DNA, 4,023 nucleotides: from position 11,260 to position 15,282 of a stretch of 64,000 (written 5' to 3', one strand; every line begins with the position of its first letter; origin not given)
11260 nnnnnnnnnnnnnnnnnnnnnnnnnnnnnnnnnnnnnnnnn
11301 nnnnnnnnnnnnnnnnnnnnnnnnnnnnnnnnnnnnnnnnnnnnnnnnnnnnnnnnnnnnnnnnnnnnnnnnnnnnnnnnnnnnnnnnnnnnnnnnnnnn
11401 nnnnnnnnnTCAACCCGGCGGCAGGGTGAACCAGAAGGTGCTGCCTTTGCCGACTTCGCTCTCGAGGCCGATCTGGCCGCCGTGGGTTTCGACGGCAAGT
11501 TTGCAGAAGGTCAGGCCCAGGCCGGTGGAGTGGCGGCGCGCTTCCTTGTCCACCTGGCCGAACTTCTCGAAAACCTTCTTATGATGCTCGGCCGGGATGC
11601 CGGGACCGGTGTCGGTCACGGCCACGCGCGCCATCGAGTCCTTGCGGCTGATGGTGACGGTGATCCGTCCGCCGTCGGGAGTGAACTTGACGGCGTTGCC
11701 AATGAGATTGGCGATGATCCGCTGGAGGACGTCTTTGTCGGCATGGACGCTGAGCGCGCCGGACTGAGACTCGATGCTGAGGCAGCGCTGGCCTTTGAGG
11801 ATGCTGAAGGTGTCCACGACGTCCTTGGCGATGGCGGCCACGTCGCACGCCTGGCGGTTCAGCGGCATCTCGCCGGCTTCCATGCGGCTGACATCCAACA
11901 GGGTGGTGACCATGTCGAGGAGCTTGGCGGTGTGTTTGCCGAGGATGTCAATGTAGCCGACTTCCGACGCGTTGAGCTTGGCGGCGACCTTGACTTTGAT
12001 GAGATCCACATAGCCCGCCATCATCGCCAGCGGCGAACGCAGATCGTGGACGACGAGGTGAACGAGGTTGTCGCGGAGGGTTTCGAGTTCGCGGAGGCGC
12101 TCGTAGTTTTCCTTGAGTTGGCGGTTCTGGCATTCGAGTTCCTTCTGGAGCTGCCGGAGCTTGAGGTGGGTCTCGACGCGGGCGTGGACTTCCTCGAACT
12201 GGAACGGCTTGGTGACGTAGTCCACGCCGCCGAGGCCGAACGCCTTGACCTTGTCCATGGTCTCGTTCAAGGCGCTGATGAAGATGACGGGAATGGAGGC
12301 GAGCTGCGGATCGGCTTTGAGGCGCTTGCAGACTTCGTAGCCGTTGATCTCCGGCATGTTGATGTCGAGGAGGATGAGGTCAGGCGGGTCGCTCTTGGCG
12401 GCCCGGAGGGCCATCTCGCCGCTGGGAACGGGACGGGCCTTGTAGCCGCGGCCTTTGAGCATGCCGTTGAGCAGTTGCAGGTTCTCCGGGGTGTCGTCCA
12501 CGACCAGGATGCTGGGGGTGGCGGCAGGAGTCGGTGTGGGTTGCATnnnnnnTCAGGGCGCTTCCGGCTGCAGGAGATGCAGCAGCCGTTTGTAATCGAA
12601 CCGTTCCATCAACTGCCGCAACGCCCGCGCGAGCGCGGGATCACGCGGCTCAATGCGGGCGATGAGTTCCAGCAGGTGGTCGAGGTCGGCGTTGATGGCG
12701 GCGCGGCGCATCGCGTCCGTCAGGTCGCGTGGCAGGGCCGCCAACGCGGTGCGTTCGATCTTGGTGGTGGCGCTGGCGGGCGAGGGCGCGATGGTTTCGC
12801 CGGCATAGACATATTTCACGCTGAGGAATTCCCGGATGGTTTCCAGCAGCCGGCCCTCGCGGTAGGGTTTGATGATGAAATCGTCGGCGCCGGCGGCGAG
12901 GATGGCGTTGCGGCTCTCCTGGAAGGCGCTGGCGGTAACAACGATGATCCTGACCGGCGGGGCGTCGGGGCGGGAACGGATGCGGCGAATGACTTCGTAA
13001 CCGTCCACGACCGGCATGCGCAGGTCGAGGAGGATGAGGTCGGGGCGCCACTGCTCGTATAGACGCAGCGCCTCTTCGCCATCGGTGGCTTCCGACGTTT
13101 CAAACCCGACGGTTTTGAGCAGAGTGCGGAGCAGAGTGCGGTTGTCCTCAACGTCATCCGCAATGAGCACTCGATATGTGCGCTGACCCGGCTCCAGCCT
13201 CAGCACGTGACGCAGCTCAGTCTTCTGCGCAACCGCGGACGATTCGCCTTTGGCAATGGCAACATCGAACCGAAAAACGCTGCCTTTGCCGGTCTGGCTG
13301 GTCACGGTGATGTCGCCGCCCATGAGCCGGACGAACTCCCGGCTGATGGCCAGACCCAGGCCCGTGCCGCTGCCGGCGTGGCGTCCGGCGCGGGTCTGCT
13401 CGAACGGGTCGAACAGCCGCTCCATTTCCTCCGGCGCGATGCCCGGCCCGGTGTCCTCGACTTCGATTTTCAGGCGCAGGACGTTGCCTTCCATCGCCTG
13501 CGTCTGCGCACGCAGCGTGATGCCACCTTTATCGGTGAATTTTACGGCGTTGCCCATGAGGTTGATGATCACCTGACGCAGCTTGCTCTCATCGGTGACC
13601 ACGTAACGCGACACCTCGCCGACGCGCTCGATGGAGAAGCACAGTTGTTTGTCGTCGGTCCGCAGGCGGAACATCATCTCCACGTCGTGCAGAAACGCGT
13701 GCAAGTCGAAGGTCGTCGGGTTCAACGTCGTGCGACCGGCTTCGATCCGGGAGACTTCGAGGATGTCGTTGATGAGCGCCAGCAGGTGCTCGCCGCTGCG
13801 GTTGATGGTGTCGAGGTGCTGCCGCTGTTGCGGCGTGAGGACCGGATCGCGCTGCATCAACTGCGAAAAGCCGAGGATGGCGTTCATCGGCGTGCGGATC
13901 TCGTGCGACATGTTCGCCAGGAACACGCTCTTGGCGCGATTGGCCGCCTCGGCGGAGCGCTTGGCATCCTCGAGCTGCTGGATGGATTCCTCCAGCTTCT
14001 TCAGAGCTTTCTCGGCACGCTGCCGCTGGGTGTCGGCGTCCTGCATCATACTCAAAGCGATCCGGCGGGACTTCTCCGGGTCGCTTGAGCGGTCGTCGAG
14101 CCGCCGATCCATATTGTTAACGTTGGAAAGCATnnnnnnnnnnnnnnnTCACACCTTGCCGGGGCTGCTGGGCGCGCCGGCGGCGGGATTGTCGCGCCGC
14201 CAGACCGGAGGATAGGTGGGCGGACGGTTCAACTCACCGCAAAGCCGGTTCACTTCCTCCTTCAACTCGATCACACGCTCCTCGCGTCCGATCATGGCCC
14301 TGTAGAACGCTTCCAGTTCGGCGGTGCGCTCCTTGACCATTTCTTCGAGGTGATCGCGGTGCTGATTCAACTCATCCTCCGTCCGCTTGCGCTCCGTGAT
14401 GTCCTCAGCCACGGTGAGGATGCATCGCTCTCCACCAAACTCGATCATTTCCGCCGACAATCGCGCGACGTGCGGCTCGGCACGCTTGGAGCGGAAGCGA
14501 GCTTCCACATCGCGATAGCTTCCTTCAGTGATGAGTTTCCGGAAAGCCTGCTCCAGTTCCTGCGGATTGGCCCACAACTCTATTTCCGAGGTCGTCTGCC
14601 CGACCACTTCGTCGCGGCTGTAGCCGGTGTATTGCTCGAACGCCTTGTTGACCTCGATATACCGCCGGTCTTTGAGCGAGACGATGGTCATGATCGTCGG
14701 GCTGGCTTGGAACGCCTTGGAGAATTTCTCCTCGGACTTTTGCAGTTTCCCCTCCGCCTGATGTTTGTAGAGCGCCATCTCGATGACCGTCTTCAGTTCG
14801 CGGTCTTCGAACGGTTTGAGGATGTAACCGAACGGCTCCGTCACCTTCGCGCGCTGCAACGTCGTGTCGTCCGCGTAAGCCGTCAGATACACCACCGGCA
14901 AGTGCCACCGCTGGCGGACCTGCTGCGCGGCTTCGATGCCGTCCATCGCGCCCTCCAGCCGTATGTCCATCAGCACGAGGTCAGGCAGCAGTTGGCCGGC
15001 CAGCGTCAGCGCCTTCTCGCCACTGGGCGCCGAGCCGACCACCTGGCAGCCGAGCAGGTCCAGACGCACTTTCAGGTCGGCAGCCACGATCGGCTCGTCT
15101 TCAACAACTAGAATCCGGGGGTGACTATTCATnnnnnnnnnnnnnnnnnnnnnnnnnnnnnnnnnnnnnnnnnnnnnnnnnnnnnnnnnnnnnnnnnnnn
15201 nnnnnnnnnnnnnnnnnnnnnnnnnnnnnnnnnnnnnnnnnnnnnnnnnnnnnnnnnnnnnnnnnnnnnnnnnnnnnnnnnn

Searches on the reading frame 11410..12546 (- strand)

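Call 19: search_protein_families(library=pfam, proteins=[window:11410-12546:-], max_evalue=0.001)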
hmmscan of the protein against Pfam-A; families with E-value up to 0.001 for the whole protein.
window:11410-12546:- (378 aa): 3 families
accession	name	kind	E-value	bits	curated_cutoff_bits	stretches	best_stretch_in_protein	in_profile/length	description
PF02518.31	HATPase_c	-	7.4e-31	107.3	26.4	1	270-377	2-109/111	Histidine kinase-, DNA gyrase B-, and HSP90-like ATPase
PF00072.30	Response_reg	-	1.1e-28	100.1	30.2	1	13-125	1-111/111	Response regulator receiver domain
PF00512.31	HisKA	-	5.1e-08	33.3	26.9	1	158-225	2-66/66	His Kinase A (phospho-acceptor) domain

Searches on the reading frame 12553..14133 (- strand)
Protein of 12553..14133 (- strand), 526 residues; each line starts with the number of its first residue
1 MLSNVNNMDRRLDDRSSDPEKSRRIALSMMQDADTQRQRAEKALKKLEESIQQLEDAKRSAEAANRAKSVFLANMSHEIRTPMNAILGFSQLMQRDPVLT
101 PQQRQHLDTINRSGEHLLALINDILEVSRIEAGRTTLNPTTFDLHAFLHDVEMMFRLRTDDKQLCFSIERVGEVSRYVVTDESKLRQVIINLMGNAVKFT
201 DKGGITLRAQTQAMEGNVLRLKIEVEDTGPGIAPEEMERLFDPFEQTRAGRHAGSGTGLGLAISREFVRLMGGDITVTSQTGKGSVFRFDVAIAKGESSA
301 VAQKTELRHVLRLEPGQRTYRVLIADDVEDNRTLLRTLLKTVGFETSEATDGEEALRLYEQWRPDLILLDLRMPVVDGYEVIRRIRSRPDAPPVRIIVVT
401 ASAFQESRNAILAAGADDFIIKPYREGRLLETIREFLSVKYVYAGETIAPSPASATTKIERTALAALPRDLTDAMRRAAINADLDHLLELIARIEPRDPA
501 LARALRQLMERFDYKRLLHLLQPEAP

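Call 18: search_protein_families(library=pfam, proteins=[window:12553-14133:-], max_evalue=0.001)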
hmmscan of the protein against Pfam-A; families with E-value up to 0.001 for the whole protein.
window:12553-14133:- (526 aa): 4 families
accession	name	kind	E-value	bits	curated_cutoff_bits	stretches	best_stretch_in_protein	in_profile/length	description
PF02518.31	HATPase_c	-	5.3e-29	101.3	26.4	1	180-291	1-107/111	Histidine kinase-, DNA gyrase B-, and HSP90-like ATPase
PF00072.30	Response_reg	-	1.1e-28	100.1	30.2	1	322-434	1-111/111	Response regulator receiver domain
PF00512.31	HisKA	-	3.9e-23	81.7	26.9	1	68-133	2-66/66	His Kinase A (phospho-acceptor) domain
PF23198.2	PDE8A_N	-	0.00039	20.8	29.6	1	340-417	31-112/147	PDE8A-like, N-terminal domain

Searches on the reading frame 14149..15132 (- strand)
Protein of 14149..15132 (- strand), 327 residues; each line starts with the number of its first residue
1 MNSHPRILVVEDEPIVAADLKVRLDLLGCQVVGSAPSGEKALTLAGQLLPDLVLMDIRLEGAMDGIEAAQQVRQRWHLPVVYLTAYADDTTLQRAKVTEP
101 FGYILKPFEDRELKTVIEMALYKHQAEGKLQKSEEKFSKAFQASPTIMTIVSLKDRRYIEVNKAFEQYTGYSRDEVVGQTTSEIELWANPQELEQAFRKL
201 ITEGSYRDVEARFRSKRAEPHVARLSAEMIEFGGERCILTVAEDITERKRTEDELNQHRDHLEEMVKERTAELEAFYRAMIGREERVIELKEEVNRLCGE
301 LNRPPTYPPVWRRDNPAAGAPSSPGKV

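Call 7: search_protein_families(library=pfam, proteins=[window:14149-15132:-], max_evalue=0.001)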
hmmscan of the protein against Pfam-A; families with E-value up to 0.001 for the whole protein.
window:14149-15132:- (327 aa): 7 families
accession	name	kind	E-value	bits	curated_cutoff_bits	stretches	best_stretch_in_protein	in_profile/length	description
PF00072.30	Response_reg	-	2.2e-23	82.9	30.2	1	7-117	1-110/111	Response regulator receiver domain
PF13426.13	PAS_9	-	2.9e-10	40.8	27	1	148-247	4-103/103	PAS domain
PF00989.32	PAS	-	7.6e-09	36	22.6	1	136-245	2-113/113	PAS fold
PF08448.16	PAS_4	-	7.5e-08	33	23.1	1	149-250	9-110/110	PAS fold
PF13188.13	PAS_8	-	7.7e-07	29.2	21.8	1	135-189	1-55/65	PAS domain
PF14598.12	PAS_11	-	0.00011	22.5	25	0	148-216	4-72/109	PAS domain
PF08447.18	PAS_3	-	0.00012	22.7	25.6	1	159-231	2-78/89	PAS fold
